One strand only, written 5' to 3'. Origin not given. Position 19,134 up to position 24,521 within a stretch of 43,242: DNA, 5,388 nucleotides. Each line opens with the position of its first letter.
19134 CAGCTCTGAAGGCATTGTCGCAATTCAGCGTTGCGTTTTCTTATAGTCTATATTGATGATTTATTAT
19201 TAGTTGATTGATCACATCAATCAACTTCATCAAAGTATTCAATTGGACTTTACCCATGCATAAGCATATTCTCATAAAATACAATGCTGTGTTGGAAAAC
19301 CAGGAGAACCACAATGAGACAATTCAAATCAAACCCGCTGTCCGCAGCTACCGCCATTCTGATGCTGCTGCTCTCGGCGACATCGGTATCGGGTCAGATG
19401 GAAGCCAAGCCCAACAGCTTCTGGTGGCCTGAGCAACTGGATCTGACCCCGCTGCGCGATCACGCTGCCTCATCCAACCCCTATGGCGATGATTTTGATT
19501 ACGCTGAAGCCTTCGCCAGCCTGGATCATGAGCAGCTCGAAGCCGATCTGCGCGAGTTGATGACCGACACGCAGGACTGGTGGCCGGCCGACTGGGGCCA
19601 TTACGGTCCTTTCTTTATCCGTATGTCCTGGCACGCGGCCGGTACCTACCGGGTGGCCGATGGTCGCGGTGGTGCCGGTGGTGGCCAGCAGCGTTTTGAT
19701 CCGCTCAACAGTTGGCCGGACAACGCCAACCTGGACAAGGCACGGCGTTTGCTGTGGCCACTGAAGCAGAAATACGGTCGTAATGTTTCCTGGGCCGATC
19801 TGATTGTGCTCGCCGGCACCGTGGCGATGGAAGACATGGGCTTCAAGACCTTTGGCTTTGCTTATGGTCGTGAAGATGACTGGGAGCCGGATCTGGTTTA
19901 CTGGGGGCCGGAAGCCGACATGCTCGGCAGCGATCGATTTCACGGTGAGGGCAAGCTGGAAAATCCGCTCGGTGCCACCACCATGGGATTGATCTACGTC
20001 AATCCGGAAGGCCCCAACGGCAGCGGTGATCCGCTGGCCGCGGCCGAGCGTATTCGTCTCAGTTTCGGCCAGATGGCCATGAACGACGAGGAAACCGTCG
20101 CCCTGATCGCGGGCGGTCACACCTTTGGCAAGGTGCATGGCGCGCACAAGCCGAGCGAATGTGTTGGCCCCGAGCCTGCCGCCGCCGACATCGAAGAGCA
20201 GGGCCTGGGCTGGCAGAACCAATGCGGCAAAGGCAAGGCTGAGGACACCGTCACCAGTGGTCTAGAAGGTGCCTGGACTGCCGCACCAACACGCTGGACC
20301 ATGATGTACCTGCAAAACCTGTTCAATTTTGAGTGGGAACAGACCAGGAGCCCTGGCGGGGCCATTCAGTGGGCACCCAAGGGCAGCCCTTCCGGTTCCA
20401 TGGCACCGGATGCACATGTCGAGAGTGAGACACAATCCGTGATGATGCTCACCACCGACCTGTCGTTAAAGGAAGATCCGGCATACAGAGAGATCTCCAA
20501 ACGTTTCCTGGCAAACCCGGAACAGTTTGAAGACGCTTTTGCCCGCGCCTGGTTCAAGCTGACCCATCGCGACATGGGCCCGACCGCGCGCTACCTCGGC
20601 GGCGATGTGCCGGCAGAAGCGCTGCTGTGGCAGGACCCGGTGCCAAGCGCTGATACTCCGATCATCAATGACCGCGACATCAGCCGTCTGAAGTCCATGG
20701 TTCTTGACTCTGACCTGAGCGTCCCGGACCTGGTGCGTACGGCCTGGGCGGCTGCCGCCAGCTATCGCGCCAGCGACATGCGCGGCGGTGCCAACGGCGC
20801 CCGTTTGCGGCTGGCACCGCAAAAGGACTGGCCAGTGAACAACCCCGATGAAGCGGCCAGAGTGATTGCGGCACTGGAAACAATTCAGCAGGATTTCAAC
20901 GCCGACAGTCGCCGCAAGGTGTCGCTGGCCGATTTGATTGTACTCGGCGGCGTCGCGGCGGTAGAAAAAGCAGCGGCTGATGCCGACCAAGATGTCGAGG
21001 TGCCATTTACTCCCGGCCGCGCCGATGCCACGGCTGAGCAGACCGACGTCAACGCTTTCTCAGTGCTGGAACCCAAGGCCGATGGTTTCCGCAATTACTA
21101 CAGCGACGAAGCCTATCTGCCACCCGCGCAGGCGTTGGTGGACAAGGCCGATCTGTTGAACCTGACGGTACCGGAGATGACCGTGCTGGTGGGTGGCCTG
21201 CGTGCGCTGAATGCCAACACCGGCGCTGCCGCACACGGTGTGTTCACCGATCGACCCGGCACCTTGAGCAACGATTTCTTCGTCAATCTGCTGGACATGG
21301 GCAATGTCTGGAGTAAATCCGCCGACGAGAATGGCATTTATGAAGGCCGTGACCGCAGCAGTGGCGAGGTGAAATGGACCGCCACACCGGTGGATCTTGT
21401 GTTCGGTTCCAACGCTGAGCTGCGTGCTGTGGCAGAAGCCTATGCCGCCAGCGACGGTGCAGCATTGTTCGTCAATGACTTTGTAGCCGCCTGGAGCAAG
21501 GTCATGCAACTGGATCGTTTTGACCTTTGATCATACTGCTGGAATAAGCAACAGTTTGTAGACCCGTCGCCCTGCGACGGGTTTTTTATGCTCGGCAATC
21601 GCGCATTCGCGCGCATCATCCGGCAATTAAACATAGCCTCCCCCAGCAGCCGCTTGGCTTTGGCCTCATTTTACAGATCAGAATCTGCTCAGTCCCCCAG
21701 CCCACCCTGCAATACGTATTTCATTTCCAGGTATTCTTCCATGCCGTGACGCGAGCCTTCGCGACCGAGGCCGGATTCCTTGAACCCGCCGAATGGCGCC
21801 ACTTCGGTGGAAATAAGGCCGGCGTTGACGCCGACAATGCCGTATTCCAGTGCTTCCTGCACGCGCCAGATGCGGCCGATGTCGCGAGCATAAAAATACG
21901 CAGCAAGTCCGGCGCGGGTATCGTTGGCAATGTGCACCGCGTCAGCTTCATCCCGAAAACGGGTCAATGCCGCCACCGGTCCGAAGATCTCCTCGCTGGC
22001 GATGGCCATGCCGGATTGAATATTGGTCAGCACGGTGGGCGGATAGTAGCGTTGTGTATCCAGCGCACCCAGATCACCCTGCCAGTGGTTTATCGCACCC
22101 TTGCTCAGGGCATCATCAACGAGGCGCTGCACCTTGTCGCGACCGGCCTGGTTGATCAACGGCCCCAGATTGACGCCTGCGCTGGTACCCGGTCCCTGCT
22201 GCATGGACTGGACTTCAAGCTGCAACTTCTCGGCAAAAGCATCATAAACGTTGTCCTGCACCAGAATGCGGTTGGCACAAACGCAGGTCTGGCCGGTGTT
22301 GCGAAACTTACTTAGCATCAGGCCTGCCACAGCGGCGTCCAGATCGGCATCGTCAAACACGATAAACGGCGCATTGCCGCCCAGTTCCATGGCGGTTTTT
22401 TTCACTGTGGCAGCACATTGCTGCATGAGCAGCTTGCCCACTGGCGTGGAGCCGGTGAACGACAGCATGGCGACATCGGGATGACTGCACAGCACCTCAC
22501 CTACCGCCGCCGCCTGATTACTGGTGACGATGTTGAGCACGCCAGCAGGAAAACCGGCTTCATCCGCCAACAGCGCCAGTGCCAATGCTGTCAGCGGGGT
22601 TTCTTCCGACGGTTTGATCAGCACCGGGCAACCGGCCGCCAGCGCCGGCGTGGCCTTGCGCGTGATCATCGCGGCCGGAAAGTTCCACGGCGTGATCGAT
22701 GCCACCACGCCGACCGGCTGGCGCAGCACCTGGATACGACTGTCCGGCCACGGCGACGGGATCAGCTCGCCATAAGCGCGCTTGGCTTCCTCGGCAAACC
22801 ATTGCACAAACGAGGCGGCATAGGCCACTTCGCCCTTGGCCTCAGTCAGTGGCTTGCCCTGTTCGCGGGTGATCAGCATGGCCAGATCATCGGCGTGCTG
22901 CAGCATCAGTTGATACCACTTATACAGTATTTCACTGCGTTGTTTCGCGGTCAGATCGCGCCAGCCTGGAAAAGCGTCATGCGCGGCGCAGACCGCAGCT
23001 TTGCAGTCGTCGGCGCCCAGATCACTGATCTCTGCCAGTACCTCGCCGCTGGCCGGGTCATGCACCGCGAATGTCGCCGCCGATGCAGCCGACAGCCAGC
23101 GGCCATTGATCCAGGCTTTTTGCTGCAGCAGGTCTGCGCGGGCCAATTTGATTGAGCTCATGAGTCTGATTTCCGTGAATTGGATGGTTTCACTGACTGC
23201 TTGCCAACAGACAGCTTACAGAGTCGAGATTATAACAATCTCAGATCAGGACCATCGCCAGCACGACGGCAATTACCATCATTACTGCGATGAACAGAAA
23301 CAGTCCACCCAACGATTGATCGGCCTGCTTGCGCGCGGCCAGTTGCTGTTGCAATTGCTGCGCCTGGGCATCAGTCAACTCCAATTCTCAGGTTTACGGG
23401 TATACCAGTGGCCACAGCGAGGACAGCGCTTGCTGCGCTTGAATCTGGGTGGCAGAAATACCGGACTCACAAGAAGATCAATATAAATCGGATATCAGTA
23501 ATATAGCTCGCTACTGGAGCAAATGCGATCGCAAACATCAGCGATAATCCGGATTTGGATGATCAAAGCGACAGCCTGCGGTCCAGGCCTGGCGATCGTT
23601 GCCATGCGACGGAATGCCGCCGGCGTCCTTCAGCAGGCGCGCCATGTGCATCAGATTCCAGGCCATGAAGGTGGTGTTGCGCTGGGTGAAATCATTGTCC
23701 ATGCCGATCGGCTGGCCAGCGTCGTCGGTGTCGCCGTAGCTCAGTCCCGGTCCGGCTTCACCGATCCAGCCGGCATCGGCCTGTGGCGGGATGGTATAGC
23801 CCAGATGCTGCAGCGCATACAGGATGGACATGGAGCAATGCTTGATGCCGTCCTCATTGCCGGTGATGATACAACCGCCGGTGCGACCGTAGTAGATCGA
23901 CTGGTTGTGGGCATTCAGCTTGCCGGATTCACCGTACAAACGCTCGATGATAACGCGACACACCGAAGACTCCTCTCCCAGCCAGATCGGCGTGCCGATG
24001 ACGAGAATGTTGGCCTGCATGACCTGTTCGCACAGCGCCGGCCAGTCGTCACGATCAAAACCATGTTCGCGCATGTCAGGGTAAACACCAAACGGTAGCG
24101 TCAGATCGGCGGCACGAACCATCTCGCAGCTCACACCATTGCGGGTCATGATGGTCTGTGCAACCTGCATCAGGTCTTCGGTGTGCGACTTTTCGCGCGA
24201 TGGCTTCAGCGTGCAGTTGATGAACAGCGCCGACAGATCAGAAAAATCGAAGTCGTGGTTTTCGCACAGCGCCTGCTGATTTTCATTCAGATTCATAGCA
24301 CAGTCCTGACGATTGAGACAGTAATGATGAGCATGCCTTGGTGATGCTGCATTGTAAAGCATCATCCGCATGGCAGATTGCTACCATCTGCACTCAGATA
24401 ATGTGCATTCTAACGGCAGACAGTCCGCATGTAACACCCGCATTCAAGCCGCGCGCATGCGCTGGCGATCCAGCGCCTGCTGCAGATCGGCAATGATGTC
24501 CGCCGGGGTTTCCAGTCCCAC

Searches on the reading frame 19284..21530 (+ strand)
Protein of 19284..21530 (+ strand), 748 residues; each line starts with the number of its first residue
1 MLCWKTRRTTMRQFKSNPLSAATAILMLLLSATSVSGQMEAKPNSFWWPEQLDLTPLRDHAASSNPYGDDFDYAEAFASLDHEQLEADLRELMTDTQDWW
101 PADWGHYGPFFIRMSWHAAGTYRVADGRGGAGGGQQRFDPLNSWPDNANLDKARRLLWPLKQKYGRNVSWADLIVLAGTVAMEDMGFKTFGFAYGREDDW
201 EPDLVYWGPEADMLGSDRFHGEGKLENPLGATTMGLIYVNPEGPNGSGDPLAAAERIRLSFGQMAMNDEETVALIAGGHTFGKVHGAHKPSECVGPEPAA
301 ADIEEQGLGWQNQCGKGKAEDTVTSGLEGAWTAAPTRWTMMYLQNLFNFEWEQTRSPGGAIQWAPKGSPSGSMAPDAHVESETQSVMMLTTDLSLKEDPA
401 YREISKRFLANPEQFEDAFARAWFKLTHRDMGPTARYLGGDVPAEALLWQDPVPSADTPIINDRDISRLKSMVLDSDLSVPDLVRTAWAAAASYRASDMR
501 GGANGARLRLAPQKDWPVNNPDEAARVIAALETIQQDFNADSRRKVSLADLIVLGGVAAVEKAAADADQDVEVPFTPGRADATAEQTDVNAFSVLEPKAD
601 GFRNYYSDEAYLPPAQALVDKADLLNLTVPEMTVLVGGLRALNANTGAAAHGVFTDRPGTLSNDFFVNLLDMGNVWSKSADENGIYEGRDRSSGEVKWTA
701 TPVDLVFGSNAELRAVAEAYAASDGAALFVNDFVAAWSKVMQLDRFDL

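Call 5: search_protein_families(library=pfam, proteins=[window:19284-21530:+], max_evalue=0.01)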
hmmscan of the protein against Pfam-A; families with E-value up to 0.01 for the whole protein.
window:19284-21530:+ (748 aa): 1 family
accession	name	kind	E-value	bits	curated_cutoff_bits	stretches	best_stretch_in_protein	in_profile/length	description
PF00141.28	peroxidase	-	5e-73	246.2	27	2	100-410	9-236/237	Peroxidase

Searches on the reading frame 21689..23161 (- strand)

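Call 5: search_protein_families(library=pfam, proteins=[window:21689-23161:-], max_evalue=0.01)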
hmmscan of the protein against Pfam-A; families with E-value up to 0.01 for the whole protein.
window:21689-23161:- (490 aa): 1 family
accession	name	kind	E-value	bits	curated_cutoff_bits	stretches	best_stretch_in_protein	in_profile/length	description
PF00171.27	Aldedh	-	6.5e-166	552.9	23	1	22-483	1-461/461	Aldehyde dehydrogenase family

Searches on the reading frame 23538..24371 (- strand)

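Call 5: search_protein_families(library=pfam, proteins=[window:23538-24371:-], max_evalue=0.01)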
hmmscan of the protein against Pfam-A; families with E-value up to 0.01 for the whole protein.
window:23538-24371:- (277 aa): 1 family
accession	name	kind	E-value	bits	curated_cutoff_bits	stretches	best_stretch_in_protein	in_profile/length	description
PF03358.20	FMN_red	-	1.7e-10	41.1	24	1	59-197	11-142/152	NADPH-dependent FMN reductase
